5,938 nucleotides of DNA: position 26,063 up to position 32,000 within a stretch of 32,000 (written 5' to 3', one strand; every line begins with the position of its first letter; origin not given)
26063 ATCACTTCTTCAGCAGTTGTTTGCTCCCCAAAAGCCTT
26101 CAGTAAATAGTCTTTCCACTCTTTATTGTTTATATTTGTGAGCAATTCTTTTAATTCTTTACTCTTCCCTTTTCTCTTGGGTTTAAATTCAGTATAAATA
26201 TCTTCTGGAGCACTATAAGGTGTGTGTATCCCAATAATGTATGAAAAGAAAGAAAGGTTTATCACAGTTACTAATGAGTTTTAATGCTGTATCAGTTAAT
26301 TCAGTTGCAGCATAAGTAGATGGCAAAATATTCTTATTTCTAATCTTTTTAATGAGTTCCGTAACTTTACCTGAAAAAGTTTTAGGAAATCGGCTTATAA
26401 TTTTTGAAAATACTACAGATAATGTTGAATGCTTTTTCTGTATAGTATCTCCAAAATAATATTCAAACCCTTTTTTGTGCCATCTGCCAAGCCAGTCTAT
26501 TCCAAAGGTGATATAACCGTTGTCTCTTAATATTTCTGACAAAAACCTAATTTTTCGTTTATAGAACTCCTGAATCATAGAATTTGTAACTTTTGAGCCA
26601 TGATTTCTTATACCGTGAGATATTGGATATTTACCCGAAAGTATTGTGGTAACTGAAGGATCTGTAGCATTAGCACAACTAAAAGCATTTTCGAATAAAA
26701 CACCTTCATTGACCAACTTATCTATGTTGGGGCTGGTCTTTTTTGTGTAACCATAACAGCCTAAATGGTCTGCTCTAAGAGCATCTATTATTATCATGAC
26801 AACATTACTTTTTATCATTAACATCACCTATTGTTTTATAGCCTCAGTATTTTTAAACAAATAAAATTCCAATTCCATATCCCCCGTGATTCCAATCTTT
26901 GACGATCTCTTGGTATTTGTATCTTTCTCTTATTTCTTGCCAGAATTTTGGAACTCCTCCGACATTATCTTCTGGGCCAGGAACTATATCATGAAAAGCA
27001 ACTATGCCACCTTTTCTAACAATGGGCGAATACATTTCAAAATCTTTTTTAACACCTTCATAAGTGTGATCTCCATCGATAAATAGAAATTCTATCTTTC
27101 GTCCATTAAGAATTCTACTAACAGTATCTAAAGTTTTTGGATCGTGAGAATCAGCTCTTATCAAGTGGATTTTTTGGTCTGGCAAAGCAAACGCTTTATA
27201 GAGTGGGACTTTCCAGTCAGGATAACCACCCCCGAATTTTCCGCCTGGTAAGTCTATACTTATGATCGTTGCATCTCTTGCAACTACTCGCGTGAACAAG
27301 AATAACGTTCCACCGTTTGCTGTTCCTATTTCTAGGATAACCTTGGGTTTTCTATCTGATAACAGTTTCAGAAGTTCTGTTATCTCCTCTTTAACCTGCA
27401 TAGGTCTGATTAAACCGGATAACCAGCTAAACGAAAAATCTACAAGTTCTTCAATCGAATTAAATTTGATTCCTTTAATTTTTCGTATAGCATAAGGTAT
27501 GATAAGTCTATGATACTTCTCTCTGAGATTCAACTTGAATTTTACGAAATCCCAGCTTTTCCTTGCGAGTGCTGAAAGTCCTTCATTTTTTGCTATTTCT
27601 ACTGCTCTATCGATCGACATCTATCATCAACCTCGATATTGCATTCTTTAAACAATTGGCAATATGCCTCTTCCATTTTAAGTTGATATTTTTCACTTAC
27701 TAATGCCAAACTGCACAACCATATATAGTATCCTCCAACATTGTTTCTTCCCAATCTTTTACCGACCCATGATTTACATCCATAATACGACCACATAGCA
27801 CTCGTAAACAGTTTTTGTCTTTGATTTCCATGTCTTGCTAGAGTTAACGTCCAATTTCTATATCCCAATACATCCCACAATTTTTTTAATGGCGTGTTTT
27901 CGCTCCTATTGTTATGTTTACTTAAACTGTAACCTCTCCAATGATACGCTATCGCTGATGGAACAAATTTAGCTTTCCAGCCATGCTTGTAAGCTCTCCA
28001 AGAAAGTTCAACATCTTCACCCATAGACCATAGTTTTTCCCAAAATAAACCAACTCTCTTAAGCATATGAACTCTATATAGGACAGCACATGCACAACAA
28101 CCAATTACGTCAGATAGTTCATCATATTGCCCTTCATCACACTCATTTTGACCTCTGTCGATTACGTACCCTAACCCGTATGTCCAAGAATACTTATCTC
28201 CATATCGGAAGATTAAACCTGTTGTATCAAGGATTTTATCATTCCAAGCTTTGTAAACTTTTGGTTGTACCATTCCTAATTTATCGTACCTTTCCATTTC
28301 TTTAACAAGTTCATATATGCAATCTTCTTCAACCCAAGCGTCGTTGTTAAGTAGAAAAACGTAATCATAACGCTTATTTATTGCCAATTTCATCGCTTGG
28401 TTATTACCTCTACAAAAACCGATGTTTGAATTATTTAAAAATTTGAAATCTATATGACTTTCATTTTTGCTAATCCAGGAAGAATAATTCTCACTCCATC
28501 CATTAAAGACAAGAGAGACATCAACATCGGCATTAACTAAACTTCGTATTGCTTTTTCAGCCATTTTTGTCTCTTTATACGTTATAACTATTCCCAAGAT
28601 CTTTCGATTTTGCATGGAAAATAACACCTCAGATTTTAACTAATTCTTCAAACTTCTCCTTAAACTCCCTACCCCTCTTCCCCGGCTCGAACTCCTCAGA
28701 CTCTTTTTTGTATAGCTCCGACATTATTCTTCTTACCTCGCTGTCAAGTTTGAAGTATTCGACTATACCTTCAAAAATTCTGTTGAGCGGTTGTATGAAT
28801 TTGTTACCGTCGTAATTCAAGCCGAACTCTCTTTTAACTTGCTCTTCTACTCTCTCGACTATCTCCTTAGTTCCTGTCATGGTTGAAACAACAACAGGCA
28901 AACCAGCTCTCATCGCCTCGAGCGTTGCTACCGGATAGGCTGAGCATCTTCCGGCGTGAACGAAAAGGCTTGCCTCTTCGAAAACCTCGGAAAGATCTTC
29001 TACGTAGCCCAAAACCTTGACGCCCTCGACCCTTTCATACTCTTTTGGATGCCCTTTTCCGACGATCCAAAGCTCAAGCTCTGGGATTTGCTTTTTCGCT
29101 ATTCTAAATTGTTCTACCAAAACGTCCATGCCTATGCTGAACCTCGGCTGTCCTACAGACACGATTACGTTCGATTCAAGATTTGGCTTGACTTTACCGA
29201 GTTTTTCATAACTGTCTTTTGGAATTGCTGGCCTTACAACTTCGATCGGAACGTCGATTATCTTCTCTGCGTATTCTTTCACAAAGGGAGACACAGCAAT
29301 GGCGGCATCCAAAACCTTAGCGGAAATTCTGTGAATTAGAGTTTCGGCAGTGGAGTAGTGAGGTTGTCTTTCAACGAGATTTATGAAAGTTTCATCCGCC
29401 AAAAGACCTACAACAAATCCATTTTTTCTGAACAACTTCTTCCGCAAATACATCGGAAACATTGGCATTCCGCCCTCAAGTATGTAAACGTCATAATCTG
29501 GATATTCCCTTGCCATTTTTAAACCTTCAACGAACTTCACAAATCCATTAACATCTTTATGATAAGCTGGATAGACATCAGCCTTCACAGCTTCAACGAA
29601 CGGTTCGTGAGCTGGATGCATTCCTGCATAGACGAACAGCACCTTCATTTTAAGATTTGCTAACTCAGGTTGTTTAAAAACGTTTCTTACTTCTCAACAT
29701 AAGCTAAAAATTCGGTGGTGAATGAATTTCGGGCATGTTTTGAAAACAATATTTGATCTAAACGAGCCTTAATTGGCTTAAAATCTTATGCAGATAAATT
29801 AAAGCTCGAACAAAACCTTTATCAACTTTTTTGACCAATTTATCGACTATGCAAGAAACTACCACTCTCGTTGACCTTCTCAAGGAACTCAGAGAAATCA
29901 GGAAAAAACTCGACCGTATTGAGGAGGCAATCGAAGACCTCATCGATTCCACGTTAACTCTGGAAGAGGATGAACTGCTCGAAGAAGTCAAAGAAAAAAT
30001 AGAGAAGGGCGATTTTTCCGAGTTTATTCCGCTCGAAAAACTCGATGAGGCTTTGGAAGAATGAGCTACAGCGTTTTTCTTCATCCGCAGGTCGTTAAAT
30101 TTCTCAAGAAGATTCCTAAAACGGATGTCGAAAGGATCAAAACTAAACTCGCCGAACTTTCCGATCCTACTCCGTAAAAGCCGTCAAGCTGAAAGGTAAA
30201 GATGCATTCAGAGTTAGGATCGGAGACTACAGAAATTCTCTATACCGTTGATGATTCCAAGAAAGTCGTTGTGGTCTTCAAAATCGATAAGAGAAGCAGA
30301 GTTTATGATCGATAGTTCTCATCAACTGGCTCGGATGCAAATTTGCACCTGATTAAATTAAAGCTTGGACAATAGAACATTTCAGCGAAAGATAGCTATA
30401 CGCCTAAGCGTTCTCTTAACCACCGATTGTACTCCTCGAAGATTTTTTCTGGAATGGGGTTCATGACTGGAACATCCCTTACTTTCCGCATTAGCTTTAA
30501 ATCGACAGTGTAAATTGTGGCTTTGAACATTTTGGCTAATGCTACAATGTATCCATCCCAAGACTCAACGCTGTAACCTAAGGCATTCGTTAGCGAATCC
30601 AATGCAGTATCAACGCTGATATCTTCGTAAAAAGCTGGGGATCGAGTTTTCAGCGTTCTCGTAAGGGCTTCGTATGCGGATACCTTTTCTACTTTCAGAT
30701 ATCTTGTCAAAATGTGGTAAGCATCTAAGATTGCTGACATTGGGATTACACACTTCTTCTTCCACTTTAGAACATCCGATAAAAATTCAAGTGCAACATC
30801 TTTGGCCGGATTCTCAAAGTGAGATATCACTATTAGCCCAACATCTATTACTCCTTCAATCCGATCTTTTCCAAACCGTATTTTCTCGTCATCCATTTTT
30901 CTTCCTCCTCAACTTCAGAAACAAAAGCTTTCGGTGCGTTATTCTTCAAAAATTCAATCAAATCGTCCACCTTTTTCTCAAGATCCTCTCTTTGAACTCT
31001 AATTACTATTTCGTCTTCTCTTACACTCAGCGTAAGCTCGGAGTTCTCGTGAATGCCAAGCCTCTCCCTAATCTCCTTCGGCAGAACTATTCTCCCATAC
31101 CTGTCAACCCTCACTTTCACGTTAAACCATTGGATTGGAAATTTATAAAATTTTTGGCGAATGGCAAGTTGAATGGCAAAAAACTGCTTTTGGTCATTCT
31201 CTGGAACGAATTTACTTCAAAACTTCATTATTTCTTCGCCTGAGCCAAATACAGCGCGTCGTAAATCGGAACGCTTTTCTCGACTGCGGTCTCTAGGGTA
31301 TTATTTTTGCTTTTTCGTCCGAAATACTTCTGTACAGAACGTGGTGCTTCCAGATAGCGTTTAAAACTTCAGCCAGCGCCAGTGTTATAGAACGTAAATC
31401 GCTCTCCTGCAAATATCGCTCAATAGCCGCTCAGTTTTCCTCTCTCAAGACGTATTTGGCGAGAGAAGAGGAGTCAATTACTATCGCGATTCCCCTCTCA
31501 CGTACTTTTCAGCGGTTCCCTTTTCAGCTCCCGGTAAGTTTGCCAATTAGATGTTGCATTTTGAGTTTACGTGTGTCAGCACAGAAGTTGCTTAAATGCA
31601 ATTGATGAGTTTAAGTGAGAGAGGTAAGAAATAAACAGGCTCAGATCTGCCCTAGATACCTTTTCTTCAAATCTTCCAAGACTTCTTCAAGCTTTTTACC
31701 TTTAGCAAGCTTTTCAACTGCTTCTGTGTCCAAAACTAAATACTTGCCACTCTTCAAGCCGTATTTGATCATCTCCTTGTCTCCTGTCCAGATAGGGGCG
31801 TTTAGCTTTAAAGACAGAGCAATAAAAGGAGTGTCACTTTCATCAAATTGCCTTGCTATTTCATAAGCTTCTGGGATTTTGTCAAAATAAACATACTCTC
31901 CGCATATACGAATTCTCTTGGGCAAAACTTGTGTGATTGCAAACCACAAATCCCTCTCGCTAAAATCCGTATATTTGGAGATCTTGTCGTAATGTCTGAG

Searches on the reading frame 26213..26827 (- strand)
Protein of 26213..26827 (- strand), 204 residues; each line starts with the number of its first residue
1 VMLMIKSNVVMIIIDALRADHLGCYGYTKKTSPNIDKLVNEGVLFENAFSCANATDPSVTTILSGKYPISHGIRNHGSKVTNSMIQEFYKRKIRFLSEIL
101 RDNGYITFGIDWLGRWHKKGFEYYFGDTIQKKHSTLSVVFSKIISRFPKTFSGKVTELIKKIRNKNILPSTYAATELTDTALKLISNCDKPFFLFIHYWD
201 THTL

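Call 69: search_protein_families(library=ncbifam, proteins=[window:26213-26827:-], max_evalue=0.001)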
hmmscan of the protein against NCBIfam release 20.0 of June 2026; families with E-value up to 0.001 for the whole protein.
window:26213-26827:- (204 aa): 8 families
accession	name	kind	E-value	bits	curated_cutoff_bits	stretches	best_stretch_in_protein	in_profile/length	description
NF010322.0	PRK13759.1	equivalog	1.6e-16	59.9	481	1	4-116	4-108/486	arylsulfatase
NF045661.1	HdlasePehA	equivalog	4.7e-12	45.3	900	1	6-72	2-68/506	phosphoric/sulfuric ester hydrolase PehA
NF007160.0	PRK09598.1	equivalog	2.2e-09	36.2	561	1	6-69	223-287/523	phosphoethanolamine--lipid A transferase EptA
TIGR03417.1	chol_sulfatase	equivalog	2.1e-07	30.2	433.45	1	6-81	2-78/500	choline-sulfatase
NF028537.1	P_eth_NH2_trans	domain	4.1e-07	28.9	500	1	8-65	228-284/527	phosphoethanolamine--lipid A transferase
NF052527.1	Mn_arylsulf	exception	3.3e-06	26.3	850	1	6-76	1-72/479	manganese-dependent arylsulfatase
NF008593.0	PRK11560.1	equivalog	1.5e-05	23.5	493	1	8-60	249-299/563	kdo(2)-lipid A phosphoethanolamine 7''-transferase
NF008619.0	PRK11598.1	equivalog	0.00029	19.5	660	1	6-65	235-292/546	phosphoethanolamine transferase EptA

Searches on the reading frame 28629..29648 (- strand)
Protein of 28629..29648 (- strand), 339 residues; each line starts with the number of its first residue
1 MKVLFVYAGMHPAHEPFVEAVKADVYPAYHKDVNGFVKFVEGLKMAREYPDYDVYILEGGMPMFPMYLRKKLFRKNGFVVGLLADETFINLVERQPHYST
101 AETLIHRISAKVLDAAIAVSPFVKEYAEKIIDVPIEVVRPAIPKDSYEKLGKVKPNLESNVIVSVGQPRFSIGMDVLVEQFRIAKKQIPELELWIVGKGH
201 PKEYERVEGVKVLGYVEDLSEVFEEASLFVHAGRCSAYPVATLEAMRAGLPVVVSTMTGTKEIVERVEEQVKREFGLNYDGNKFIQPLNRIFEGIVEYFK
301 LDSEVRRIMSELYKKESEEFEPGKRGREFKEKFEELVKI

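Call 52: search_protein_families(library=pfam, proteins=[window:28629-29648:-], max_evalue=0.00001)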
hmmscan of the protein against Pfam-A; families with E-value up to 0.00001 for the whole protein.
window:28629-29648:- (339 aa): 2 families
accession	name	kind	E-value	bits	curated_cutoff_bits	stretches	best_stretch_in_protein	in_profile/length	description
PF13692.12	Glyco_trans_1_4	-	1.3e-20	74.5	27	1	160-266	2-117/142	Glycosyl transferases group 1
PF00534.26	Glycos_transf_1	-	6.4e-17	62.1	26.4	1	152-266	8-133/172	Glycosyl transferases group 1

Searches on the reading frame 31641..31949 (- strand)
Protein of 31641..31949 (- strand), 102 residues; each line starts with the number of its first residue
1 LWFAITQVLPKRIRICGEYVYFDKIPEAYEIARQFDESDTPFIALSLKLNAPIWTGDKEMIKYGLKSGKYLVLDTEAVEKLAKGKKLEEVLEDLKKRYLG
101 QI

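Call 20: search_protein_families(library=pfam, proteins=[window:31641-31949:-], max_evalue=0.01)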
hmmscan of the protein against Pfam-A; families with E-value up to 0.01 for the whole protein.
window:31641-31949:- (102 aa): 1 family
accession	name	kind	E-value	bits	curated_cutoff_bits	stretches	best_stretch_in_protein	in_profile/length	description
PF10130.15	PIN_2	-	1.6e-20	74.1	22.4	1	5-85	60-123/133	PIN domain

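Call 69: search_protein_families(library=ncbifam, proteins=[window:31641-31949:-], max_evalue=0.001)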
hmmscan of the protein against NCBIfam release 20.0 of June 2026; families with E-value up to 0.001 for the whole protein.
window:31641-31949:- (102 aa): 0 families
